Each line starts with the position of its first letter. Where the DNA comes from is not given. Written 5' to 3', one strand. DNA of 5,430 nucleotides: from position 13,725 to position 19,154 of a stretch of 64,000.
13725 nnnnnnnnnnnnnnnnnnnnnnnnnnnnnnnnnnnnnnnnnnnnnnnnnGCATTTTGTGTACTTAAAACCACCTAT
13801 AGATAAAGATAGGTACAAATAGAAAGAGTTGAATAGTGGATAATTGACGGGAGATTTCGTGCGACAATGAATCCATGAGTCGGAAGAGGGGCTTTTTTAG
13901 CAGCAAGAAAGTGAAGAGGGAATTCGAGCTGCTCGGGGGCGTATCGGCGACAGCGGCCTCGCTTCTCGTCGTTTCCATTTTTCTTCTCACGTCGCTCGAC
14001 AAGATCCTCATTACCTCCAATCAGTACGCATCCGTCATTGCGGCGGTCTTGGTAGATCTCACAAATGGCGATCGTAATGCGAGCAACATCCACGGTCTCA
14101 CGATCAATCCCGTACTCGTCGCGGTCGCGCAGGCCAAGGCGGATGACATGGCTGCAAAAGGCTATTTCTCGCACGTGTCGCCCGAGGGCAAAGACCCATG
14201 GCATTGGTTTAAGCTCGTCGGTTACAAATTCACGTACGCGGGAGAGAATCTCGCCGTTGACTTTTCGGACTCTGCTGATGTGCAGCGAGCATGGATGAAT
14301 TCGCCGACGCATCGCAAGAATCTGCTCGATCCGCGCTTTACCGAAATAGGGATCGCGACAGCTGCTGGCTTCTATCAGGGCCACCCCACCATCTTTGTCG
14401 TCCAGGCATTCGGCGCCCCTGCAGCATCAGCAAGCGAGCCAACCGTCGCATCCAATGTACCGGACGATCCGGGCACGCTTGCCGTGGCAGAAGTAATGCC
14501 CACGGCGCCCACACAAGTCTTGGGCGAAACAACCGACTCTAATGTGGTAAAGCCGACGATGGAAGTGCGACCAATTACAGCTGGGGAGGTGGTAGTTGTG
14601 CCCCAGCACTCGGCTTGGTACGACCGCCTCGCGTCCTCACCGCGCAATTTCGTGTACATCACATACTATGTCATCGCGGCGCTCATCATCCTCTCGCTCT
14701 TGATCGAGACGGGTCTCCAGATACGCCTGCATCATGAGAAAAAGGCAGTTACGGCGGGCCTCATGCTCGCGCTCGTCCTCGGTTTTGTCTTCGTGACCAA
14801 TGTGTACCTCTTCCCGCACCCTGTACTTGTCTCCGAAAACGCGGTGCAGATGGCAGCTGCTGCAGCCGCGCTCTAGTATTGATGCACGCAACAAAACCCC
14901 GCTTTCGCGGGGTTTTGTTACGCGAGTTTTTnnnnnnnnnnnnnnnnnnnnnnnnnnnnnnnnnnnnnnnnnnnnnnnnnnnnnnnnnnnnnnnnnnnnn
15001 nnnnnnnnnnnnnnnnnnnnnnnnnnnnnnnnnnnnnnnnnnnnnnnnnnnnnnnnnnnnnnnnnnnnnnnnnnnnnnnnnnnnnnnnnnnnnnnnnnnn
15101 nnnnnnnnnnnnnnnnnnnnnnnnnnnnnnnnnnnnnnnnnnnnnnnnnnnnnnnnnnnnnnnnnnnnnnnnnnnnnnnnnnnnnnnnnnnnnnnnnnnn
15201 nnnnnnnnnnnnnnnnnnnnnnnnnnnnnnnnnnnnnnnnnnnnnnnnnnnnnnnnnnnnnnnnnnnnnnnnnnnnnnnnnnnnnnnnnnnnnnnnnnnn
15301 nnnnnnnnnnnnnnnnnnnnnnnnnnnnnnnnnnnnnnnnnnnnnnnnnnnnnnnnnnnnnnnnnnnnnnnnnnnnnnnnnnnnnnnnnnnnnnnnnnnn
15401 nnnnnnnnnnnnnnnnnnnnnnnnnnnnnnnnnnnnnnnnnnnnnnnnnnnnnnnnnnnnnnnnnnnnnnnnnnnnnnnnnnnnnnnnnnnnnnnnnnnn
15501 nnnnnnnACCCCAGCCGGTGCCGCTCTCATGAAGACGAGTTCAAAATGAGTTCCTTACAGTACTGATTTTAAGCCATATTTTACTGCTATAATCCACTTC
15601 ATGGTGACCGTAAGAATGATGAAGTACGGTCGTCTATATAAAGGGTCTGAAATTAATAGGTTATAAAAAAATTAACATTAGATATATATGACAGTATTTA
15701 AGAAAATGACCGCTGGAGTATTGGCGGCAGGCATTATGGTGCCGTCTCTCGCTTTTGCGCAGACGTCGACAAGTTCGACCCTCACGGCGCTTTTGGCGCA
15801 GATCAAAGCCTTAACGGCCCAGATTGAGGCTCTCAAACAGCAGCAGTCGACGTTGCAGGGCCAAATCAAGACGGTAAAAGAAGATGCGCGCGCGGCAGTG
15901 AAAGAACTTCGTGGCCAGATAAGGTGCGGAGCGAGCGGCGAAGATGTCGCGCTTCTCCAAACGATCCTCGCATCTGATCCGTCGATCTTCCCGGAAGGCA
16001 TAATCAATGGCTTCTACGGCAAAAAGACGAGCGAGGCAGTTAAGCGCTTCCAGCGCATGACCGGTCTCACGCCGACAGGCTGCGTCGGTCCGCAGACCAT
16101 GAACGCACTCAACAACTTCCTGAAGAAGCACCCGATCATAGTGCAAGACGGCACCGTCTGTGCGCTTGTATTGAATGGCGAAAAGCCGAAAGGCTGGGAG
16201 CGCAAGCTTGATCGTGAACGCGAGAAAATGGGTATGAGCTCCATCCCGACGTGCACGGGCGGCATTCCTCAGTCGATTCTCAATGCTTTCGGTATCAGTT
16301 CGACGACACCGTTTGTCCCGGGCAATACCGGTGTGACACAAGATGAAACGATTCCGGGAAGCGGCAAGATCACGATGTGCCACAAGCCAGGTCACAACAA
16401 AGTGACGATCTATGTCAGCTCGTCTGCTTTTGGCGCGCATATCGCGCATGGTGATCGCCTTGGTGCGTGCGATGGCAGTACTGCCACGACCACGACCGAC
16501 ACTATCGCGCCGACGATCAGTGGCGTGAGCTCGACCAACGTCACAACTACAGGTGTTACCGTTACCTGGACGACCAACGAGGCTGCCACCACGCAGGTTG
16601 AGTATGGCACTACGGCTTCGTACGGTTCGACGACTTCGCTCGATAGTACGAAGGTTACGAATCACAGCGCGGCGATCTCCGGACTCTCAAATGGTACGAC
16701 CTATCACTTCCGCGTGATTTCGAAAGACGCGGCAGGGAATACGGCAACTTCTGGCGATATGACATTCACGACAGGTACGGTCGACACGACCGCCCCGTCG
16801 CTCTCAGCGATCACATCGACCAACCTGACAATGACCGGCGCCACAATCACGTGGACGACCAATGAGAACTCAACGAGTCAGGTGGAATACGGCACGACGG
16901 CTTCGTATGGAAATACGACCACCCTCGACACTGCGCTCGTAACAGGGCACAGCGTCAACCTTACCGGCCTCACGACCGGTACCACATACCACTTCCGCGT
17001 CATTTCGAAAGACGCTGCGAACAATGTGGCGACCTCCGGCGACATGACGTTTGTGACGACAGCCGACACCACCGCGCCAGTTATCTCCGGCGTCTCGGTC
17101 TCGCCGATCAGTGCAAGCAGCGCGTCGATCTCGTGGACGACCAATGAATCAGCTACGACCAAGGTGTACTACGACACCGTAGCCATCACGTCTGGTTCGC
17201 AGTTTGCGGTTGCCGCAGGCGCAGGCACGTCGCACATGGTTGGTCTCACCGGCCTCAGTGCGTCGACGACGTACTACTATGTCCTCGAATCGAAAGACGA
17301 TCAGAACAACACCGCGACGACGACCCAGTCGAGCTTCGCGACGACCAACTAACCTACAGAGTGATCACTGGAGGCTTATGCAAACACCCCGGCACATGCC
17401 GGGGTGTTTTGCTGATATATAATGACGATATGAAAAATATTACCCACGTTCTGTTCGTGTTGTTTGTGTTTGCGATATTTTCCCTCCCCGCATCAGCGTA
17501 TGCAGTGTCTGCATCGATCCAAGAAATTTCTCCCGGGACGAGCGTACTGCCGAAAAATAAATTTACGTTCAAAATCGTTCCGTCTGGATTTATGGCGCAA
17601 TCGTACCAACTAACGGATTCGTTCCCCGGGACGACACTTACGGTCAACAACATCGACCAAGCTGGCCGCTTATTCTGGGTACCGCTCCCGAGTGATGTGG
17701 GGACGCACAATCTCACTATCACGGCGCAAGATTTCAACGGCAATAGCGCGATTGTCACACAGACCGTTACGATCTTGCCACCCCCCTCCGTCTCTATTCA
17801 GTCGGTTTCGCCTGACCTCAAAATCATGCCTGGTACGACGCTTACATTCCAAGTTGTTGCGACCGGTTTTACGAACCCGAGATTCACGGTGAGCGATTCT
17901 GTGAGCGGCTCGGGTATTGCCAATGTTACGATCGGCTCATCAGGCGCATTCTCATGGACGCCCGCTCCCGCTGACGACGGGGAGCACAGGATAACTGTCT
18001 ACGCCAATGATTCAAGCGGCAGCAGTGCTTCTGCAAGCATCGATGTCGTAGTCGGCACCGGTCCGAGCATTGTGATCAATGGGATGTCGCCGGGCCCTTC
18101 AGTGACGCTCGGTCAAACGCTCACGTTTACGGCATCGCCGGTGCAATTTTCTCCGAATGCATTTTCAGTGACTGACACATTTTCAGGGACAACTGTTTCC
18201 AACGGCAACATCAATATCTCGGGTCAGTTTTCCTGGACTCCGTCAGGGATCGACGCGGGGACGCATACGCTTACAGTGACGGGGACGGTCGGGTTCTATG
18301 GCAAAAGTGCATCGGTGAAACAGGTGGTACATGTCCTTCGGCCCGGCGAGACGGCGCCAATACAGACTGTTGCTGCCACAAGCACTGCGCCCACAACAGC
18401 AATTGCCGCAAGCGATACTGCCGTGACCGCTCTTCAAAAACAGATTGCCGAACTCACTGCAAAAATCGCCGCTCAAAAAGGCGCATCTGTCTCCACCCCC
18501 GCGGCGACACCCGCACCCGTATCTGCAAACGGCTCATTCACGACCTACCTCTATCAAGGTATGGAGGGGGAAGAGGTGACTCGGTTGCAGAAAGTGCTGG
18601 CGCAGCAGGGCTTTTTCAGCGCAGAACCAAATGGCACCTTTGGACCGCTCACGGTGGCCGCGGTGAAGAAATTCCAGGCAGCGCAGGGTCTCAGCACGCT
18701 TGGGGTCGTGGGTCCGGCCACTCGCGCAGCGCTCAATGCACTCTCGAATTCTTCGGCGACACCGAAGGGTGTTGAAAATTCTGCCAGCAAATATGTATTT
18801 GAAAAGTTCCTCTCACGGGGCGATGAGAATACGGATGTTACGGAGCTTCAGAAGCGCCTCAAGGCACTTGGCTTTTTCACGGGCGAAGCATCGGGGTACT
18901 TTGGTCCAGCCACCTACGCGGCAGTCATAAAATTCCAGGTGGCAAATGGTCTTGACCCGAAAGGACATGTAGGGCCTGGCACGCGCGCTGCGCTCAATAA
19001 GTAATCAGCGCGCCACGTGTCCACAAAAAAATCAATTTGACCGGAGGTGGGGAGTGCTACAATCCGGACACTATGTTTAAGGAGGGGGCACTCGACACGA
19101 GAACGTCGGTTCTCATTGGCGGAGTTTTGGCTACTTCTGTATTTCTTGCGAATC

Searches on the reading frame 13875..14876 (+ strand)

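Call 6: search_protein_families(library=pfam, proteins=[window:13875-14876:+], max_evalue=0.001)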
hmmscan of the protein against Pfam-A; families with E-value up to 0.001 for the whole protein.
window:13875-14876:+ (333 aa): 1 family
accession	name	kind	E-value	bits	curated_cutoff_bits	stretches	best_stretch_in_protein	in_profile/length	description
PF00188.32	CAP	-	8.6e-17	62.5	21.1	1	60-178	1-116/117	Cysteine-rich secretory protein family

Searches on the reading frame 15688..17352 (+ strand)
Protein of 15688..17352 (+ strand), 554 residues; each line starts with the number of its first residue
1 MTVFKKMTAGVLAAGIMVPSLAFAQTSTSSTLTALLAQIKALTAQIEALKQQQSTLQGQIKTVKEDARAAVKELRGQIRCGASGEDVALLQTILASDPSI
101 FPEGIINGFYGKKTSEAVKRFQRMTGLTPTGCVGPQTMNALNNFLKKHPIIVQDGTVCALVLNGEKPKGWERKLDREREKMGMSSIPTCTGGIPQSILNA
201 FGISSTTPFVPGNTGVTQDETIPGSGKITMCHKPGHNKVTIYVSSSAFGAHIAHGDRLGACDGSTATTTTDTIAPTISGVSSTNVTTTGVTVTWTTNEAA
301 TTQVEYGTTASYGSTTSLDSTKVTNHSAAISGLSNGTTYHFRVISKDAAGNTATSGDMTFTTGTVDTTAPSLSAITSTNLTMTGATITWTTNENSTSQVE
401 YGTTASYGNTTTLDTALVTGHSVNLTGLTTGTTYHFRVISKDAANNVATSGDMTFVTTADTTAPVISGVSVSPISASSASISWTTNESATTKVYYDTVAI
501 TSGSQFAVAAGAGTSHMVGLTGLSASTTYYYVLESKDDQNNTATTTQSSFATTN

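Call 6: search_protein_families(library=pfam, proteins=[window:15688-17352:+], max_evalue=0.001)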
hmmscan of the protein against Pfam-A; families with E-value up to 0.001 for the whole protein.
window:15688-17352:+ (554 aa): 5 families
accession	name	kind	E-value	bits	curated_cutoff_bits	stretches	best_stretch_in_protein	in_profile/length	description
PF16656.11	Pur_ac_phosph_N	-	4.1e-25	88.6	30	3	280-362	6-93/93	Purple acid Phosphatase, N-terminal domain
PF00041.27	fn3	-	1.2e-14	54.7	25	2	277-358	3-81/84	Fibronectin type III domain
PF01471.23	PG_binding_1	-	6.4e-13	49.1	23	1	83-141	1-57/57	Putative peptidoglycan binding domain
PF16655.11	PhoD_N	-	8.1e-07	29.9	30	0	386-447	29-85/90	PhoD-like phosphatase, N-terminal domain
PF16893.11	fn3_2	-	3.2e-05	24.4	27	0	277-352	5-80/89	Fibronectin type III domain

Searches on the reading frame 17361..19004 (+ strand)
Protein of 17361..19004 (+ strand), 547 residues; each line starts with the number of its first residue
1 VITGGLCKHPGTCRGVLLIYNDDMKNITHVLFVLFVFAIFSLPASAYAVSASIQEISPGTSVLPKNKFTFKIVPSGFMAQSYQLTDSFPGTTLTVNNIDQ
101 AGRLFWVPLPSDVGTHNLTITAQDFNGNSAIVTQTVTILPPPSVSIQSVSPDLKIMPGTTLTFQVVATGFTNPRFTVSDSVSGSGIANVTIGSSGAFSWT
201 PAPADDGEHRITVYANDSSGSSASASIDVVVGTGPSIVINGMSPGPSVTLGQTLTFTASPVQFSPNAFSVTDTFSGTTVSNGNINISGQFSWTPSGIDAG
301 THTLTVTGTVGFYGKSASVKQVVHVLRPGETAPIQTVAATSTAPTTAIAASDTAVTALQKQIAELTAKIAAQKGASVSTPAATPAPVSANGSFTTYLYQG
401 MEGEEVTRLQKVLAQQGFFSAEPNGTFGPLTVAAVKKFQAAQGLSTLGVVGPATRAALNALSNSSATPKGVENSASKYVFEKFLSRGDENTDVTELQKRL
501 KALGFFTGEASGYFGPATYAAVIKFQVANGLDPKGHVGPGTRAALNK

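Call 6: search_protein_families(library=pfam, proteins=[window:17361-19004:+], max_evalue=0.001)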
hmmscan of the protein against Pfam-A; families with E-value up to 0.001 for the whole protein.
window:17361-19004:+ (547 aa): 6 families
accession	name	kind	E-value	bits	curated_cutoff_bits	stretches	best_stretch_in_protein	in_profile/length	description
PF01471.23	PG_binding_1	-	4e-32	110.6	23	2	490-545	2-57/57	Putative peptidoglycan binding domain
PF19077.6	Big_13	-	1e-07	32.8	27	1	160-231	28-100/102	Bacterial Ig-like domain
PF17963.7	Big_9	-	4.7e-05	24.6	23.6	1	154-229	12-88/89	Bacterial Ig domain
PF05345.18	He_PIG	-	8.1e-05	23.4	24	1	149-231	7-95/96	Putative Ig domain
PF08823.16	PG_binding_2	-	9.3e-05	23.1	21.1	0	490-529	15-54/74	Putative peptidoglycan binding domain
PF09374.15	PG_binding_3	-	0.00025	21.6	24.6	0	407-439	4-34/76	Predicted Peptidoglycan domain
